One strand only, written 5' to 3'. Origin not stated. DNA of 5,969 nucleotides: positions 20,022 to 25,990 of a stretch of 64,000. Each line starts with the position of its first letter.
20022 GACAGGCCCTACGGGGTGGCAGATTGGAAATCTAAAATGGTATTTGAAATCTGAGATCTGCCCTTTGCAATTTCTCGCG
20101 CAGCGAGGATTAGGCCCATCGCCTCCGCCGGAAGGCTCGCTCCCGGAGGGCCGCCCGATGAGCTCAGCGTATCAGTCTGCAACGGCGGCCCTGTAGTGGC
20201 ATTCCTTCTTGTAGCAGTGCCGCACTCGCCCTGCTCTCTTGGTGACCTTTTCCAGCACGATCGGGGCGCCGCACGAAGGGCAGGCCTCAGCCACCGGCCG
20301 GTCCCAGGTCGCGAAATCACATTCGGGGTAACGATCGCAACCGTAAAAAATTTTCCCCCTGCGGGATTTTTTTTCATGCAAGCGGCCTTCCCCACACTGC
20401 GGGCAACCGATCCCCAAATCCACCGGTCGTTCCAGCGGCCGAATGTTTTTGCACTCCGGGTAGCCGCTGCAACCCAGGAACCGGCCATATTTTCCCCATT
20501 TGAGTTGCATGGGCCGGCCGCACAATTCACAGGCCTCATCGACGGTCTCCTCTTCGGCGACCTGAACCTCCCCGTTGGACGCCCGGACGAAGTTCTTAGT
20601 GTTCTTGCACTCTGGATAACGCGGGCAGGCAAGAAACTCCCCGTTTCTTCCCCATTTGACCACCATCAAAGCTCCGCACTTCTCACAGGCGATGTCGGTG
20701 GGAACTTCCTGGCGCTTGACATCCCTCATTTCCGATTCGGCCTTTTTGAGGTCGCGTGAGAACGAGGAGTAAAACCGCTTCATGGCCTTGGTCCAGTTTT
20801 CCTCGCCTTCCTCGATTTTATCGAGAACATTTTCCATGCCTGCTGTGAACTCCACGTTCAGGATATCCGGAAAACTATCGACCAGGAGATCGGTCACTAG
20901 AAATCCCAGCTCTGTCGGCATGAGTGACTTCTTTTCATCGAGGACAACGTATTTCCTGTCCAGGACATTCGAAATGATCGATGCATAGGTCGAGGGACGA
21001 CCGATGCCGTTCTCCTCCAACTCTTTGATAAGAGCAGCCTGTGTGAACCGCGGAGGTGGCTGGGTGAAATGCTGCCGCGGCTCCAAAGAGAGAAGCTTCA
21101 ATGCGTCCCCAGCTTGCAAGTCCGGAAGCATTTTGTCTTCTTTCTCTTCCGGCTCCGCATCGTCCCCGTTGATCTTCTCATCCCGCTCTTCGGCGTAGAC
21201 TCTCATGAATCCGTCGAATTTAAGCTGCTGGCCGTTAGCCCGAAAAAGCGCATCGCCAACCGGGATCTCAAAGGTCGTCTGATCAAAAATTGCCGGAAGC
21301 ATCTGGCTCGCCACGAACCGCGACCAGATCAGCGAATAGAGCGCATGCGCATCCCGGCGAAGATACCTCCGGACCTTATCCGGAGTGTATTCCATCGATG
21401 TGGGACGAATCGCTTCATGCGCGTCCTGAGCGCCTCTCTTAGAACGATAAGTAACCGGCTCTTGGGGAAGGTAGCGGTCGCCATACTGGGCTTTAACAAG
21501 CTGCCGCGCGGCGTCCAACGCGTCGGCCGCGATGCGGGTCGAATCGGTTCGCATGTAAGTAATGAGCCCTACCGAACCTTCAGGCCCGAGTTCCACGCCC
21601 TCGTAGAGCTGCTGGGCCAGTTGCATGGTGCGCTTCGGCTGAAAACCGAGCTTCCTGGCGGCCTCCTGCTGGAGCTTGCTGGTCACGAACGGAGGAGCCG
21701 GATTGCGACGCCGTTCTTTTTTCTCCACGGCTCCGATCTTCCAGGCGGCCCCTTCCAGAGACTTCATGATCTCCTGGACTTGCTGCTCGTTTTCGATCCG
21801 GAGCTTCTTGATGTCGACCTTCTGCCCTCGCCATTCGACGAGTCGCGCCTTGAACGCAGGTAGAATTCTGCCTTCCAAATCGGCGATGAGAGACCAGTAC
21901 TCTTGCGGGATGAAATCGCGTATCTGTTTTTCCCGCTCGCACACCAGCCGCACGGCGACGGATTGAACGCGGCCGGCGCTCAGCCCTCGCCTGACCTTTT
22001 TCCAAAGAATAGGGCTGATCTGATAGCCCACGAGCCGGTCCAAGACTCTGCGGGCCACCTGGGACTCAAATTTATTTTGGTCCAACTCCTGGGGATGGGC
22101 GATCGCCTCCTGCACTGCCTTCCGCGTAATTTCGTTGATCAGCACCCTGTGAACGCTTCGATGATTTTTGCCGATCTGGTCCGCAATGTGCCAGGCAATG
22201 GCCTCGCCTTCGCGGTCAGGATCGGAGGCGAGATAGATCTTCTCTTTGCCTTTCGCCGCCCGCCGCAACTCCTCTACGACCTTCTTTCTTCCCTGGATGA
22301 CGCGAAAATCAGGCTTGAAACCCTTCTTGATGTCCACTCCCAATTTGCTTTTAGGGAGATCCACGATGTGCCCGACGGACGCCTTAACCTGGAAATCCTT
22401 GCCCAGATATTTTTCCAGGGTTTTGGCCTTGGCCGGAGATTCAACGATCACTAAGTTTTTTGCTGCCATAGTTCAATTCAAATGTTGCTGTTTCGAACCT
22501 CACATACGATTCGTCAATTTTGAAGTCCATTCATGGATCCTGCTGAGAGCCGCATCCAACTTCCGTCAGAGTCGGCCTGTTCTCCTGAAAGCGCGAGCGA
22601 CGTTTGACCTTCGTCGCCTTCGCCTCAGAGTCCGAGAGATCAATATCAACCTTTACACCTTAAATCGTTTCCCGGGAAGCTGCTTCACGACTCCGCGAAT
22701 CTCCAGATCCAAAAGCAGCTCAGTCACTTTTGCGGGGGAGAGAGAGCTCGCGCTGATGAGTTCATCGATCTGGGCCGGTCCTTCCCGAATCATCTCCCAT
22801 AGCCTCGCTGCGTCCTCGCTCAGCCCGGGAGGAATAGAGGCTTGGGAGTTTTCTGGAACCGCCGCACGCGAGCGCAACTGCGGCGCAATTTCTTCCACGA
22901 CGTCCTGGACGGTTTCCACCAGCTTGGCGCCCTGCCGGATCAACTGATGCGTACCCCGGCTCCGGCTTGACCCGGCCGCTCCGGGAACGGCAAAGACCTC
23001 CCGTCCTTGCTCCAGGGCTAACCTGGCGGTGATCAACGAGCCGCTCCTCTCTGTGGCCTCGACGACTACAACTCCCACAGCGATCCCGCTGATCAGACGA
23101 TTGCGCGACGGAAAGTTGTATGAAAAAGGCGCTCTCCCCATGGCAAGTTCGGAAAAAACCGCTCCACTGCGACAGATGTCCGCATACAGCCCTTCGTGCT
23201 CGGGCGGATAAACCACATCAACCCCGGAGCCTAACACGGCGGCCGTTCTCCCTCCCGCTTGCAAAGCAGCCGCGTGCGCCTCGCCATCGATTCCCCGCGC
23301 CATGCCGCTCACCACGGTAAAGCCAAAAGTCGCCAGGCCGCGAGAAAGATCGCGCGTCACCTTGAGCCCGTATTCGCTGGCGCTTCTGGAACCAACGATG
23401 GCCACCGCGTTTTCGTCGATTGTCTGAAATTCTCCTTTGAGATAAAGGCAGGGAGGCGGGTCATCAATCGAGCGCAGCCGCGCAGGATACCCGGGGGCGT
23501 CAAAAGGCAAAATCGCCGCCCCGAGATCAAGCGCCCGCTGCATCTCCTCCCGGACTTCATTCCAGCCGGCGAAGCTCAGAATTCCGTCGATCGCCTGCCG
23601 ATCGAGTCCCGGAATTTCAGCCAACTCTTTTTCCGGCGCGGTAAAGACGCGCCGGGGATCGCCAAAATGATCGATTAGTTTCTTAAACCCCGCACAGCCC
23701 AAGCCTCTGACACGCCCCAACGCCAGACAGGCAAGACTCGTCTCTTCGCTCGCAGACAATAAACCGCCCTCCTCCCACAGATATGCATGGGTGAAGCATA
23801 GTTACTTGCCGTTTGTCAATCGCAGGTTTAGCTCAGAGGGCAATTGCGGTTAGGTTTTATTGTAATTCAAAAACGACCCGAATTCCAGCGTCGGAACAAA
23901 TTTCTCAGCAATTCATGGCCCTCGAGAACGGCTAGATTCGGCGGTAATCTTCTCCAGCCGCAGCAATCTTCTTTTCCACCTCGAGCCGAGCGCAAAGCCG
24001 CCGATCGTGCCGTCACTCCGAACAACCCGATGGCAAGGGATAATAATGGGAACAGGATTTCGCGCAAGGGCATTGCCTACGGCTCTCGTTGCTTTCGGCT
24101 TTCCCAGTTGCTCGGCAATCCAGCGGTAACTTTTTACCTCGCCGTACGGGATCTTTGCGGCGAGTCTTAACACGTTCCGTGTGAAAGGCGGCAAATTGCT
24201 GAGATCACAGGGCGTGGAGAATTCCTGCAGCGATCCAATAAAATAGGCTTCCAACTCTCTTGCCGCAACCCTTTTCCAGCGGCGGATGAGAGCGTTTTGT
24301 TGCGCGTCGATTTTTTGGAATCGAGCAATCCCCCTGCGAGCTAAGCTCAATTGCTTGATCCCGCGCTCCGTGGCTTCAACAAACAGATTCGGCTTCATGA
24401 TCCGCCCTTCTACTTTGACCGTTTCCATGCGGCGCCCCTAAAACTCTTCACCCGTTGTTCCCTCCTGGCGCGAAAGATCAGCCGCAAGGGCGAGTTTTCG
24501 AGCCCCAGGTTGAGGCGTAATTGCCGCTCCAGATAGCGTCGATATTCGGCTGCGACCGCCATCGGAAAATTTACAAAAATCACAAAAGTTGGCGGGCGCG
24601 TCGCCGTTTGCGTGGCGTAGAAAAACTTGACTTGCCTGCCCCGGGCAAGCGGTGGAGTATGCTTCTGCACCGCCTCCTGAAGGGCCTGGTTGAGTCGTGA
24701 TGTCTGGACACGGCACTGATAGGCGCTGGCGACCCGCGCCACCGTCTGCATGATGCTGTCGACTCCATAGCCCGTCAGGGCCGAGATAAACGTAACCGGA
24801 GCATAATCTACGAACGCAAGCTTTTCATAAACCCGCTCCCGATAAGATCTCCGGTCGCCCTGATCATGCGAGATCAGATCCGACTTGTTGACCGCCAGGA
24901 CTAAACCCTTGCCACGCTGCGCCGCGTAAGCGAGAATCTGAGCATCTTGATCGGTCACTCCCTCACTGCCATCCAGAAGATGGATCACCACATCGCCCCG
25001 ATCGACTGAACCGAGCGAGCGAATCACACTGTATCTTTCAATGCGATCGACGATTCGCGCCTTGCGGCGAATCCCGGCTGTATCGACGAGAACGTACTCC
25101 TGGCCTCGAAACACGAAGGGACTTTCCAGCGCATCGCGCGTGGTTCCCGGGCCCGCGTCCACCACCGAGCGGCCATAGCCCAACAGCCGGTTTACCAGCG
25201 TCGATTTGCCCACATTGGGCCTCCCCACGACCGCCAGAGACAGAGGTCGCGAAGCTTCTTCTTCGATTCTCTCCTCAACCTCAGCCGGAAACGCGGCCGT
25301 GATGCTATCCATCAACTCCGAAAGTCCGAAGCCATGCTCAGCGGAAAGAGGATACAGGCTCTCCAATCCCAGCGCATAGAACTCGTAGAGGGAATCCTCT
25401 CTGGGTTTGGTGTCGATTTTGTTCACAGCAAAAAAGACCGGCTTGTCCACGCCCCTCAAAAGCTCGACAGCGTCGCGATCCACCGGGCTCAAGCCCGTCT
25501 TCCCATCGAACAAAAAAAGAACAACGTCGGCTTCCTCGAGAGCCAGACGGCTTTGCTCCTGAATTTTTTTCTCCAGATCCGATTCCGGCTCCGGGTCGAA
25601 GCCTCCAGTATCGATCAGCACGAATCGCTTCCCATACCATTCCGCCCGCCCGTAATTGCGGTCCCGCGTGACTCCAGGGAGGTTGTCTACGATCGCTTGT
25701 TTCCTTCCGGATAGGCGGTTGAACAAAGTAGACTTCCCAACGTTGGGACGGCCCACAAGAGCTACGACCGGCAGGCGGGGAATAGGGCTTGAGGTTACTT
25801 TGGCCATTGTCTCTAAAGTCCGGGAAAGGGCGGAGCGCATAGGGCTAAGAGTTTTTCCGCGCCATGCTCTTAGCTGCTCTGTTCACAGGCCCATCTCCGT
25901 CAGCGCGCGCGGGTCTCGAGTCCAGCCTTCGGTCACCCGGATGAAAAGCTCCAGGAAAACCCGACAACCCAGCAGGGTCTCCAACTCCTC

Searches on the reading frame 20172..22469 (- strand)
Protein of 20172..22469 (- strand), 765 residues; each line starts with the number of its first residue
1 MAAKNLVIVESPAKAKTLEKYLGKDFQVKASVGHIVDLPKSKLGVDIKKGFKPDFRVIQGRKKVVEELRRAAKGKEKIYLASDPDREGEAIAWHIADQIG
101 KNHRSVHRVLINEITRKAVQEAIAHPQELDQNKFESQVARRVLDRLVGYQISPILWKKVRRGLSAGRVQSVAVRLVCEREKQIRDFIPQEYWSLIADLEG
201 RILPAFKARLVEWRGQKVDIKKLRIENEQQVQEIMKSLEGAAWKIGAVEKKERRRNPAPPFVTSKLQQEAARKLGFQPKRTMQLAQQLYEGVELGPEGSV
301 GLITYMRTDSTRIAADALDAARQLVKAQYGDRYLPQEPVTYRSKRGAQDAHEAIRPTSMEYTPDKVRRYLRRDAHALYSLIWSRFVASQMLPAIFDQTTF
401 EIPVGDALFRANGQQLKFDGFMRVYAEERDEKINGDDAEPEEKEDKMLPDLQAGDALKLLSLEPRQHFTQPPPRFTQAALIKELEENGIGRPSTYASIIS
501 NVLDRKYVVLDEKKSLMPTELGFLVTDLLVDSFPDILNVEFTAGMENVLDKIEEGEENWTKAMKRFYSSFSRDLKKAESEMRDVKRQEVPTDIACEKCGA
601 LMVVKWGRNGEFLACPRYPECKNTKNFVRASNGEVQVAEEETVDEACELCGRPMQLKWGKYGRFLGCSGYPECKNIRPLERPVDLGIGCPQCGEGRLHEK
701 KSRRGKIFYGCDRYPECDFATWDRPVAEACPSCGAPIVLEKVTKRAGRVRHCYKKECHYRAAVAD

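Call 50: search_protein_families(library=pfam, proteins=[window:20172-22469:-], max_evalue=0.00001)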
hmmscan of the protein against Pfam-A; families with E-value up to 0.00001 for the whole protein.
window:20172-22469:- (765 aa): 3 families
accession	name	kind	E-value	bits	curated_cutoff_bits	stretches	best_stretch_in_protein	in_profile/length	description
PF01131.25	Topoisom_bac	-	2e-124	416.2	35.1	1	129-563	2-410/411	DNA topoisomerase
PF01396.24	Zn_ribbon_Top1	-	2.1e-43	146.3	32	3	688-724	3-37/39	Topoisomerase DNA binding C4 zinc finger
PF01751.28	Toprim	-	2e-22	79.6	23.1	1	6-114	2-96/96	Toprim domain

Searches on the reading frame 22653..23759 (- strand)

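Call 12: search_protein_families(library=ncbifam, proteins=[window:22653-23759:-], max_evalue=0.00001)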
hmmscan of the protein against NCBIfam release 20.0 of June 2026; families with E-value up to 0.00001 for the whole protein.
window:22653-23759:- (368 aa): 2 families
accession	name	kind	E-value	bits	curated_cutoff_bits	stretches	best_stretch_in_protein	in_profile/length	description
NF008007.0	PRK10736.1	equivalog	1.7e-78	264.4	495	1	80-364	71-357/374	DNA-protecting protein DprA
TIGR00732.1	dprA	equivalog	2.3e-74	249.3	191.15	1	83-290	11-219/220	DNA-processing protein DprA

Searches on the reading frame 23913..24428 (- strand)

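Call 50: search_protein_families(library=pfam, proteins=[window:23913-24428:-], max_evalue=0.00001)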
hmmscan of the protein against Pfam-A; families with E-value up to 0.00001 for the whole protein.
window:23913-24428:- (171 aa): 1 family
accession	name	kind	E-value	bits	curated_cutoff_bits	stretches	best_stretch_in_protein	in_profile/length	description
PF01035.26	DNA_binding_1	-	4.5e-32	110.2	27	1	81-161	1-81/81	6-O-methylguanine DNA methyltransferase, DNA binding domain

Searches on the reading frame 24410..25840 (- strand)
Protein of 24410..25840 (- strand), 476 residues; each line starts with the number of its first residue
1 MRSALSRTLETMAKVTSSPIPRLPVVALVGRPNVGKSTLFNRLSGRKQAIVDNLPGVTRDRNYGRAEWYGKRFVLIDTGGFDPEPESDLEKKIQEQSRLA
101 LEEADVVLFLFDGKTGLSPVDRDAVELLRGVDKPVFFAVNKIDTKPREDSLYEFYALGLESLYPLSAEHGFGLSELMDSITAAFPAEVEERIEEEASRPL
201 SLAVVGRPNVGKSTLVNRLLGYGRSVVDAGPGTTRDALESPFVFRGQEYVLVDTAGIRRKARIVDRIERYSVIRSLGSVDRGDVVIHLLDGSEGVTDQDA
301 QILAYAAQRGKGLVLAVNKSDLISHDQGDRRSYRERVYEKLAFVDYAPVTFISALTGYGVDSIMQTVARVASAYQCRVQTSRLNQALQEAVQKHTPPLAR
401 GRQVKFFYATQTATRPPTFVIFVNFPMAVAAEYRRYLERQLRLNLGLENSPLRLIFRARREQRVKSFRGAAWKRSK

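Call 50: search_protein_families(library=pfam, proteins=[window:24410-25840:-], max_evalue=0.00001)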
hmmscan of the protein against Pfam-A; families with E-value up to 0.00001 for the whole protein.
window:24410-25840:- (476 aa): 8 families
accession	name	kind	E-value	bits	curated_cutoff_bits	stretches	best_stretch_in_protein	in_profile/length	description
PF01926.29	MMR_HSR1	-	1.4e-56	189.9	21.9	2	26-141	2-113/113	50S ribosome-binding GTPase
PF14714.11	KH_dom-like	-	6.5e-30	103.7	27.3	1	377-457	1-81/81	KH-domain-like of EngA bacterial GTPase enzymes, C-terminal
PF02421.24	FeoB_N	-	5.7e-26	91.3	27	2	26-151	3-124/156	Ferrous iron transport protein B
PF00009.33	GTP_EFTU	-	2.2e-20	73.5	26.5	1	280-370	91-185/188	Elongation factor Tu GTP binding domain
PF00350.29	Dynamin_N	-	5.9e-12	46.4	27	0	202-234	1-33/168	Dynamin family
PF03193.22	RsgA_GTPase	-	9.3e-10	39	30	0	25-53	108-136/174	RsgA GTPase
PF04548.22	AIG1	-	1.4e-08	34.8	27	0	27-128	4-107/212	AIG1 family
PF03308.22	MeaB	-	2.6e-06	27.1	23.1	0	187-219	21-53/273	Methylmalonyl Co-A mutase-associated GTPase MeaB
